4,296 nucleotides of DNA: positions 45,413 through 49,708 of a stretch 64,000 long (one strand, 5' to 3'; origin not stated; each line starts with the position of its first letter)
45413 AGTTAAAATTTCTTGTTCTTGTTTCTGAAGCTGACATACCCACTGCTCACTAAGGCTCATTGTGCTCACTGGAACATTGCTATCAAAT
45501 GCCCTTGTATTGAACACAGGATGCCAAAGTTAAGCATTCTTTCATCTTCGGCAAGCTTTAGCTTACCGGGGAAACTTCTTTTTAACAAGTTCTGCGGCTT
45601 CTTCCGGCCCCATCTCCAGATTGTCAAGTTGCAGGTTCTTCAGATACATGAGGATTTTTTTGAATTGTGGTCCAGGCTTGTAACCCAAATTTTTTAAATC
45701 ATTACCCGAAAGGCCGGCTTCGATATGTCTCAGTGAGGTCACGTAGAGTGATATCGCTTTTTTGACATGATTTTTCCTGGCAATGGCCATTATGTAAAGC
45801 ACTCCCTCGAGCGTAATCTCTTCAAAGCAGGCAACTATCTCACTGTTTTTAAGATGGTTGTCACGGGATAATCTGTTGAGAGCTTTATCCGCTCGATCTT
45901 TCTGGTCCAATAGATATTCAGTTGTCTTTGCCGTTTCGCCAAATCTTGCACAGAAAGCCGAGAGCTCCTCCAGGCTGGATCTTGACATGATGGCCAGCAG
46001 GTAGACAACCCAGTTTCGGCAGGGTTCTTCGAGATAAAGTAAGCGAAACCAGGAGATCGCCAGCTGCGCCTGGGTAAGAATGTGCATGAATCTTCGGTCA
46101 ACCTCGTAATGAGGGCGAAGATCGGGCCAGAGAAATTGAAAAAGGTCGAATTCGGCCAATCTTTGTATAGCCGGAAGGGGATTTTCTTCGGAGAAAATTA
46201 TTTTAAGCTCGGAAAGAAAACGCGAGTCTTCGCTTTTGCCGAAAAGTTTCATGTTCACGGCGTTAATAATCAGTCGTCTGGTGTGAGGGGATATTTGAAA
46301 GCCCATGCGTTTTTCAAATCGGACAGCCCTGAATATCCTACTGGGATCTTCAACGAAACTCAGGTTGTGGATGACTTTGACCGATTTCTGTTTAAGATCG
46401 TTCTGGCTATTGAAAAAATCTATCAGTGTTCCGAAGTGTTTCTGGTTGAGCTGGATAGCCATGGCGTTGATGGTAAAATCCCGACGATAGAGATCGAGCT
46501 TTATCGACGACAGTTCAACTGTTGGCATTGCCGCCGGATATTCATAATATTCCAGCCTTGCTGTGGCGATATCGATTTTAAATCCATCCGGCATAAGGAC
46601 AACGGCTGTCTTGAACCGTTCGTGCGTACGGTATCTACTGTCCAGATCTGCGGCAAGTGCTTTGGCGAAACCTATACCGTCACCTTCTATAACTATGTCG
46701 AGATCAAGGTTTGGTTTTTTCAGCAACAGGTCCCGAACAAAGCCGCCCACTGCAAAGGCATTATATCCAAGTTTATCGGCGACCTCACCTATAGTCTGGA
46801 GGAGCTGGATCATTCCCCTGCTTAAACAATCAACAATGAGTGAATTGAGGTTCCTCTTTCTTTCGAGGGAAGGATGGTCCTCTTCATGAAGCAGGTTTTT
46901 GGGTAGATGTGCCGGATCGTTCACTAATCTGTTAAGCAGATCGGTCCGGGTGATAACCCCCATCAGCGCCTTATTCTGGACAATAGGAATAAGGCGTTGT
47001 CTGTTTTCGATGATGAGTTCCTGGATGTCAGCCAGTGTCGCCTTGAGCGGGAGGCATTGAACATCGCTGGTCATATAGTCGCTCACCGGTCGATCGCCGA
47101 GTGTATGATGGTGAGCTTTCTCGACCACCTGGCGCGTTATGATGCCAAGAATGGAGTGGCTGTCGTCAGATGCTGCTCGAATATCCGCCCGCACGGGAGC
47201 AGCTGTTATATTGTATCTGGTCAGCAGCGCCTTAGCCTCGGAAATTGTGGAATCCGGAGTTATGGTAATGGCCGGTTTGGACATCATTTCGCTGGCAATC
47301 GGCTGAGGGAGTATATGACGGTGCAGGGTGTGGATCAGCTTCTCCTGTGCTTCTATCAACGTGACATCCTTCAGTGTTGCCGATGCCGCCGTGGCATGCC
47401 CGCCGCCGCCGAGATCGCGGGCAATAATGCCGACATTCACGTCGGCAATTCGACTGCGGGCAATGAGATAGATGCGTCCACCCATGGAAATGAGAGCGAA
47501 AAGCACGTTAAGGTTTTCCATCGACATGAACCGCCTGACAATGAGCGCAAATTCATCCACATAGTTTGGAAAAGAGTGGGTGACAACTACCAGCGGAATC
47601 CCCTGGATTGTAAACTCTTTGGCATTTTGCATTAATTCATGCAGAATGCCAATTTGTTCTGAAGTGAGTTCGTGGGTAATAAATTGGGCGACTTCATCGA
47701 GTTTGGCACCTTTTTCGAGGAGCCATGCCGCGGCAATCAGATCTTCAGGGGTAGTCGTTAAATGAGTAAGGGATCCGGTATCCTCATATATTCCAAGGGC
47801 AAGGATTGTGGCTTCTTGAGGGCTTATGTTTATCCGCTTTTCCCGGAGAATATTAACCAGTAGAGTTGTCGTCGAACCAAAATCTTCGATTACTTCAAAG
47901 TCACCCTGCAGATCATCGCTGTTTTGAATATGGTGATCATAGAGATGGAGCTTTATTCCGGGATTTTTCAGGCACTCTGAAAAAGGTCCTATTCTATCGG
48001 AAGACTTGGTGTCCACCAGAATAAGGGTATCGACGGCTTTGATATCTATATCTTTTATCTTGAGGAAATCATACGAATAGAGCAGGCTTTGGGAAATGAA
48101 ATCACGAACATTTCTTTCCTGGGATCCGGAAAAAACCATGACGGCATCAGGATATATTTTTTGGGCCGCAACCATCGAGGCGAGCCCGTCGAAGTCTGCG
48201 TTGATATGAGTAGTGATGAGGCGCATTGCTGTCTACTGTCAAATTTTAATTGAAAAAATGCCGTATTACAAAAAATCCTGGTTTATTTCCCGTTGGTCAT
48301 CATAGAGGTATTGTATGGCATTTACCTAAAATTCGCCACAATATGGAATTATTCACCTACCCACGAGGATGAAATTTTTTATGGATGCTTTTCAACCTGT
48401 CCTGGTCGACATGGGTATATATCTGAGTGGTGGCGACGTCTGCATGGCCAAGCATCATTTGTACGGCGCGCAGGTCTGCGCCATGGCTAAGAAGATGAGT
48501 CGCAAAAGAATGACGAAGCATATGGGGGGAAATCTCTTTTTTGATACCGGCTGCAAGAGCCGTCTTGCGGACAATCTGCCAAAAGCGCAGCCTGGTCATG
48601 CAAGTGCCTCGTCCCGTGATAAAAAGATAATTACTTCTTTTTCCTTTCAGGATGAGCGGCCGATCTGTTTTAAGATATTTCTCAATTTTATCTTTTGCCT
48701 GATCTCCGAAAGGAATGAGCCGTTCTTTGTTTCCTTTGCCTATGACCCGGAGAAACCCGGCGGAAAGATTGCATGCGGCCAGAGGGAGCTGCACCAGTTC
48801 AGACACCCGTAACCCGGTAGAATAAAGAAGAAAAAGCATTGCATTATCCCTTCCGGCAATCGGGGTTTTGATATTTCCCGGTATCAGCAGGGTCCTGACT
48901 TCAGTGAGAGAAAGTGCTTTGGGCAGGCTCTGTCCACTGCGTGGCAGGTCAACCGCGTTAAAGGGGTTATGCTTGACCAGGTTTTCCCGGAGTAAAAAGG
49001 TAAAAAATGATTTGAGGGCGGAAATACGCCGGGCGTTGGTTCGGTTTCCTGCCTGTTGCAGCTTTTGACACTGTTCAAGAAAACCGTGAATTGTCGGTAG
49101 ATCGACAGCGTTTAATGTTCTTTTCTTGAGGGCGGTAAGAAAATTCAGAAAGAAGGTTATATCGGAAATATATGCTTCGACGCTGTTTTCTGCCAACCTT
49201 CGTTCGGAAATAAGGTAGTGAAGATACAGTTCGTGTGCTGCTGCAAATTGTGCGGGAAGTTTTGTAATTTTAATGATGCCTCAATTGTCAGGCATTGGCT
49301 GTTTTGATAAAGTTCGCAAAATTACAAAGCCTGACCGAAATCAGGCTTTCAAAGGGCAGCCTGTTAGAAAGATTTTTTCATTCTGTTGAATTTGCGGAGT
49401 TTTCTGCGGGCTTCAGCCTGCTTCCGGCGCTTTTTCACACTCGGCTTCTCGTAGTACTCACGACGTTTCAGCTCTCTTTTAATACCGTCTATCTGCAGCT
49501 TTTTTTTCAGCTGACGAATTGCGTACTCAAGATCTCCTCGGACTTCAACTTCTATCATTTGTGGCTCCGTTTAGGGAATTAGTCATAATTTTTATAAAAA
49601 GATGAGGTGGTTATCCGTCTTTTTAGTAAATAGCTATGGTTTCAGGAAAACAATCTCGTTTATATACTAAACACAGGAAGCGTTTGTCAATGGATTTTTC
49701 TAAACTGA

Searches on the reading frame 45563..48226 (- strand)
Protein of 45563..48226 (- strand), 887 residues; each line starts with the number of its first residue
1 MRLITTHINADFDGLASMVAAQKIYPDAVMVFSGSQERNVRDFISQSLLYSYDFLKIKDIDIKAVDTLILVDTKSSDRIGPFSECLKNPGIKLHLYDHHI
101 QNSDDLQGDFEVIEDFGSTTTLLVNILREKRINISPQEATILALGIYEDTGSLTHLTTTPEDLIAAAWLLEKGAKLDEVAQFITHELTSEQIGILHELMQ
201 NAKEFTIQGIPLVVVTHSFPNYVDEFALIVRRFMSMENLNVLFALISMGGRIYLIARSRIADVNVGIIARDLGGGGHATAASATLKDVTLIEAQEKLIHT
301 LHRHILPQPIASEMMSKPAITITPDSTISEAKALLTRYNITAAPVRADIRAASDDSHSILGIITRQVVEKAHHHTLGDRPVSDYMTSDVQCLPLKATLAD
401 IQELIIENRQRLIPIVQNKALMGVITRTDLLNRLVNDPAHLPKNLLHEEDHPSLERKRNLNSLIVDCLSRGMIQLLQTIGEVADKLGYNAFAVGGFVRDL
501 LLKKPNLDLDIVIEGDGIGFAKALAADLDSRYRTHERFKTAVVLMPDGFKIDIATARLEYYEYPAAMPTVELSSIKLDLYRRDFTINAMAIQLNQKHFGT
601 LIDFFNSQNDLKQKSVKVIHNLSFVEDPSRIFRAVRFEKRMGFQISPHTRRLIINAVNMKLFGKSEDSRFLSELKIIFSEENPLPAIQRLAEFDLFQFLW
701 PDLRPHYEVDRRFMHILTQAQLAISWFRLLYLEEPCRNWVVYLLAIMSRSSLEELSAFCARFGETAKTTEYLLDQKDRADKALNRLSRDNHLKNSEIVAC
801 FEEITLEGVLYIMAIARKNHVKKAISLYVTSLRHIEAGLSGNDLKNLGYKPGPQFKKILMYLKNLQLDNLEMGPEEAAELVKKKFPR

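Call 37: search_protein_families(library=pfam, proteins=[window:45563-48226:-], max_evalue=0.00001)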
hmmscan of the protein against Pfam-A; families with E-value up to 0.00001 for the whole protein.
window:45563-48226:- (887 aa): 4 families
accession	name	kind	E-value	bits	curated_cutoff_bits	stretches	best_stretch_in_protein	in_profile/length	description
PF01743.26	PolyA_pol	-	1.1e-26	94.1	23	1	491-616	2-125/126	Poly A polymerase head domain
PF00571.33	CBS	-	4.2e-20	72.2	24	2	381-435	1-56/57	CBS domain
PF01368.27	DHH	-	8.5e-11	42.7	28.1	1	3-146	3-125/125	DHH family, N-terminal domain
PF02272.25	DHHA1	-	1.1e-06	29.4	25.9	1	229-301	21-96/102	DHHA1 domain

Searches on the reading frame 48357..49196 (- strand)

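Call 37: search_protein_families(library=pfam, proteins=[window:48357-49196:-], max_evalue=0.00001)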
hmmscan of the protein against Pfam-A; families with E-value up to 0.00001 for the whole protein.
window:48357-49196:- (279 aa): 2 families
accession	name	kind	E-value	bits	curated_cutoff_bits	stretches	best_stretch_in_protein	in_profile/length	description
PF00589.27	Phage_integrase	-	7.8e-45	153.2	27.1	1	108-265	14-170/172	Phage integrase family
PF02899.23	Phage_int_SAM_1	-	9.5e-13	48.7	22.3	1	1-72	14-83/83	Phage integrase, N-terminal SAM-like domain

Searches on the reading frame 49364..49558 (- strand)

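Call 37: search_protein_families(library=pfam, proteins=[window:49364-49558:-], max_evalue=0.00001)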
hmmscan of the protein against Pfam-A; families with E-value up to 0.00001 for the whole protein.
window:49364-49558:- (64 aa): 1 family
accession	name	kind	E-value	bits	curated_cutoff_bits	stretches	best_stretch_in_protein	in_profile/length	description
PF01165.25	Ribosomal_S21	-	1e-16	60.8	27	1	7-55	5-55/55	Ribosomal protein S21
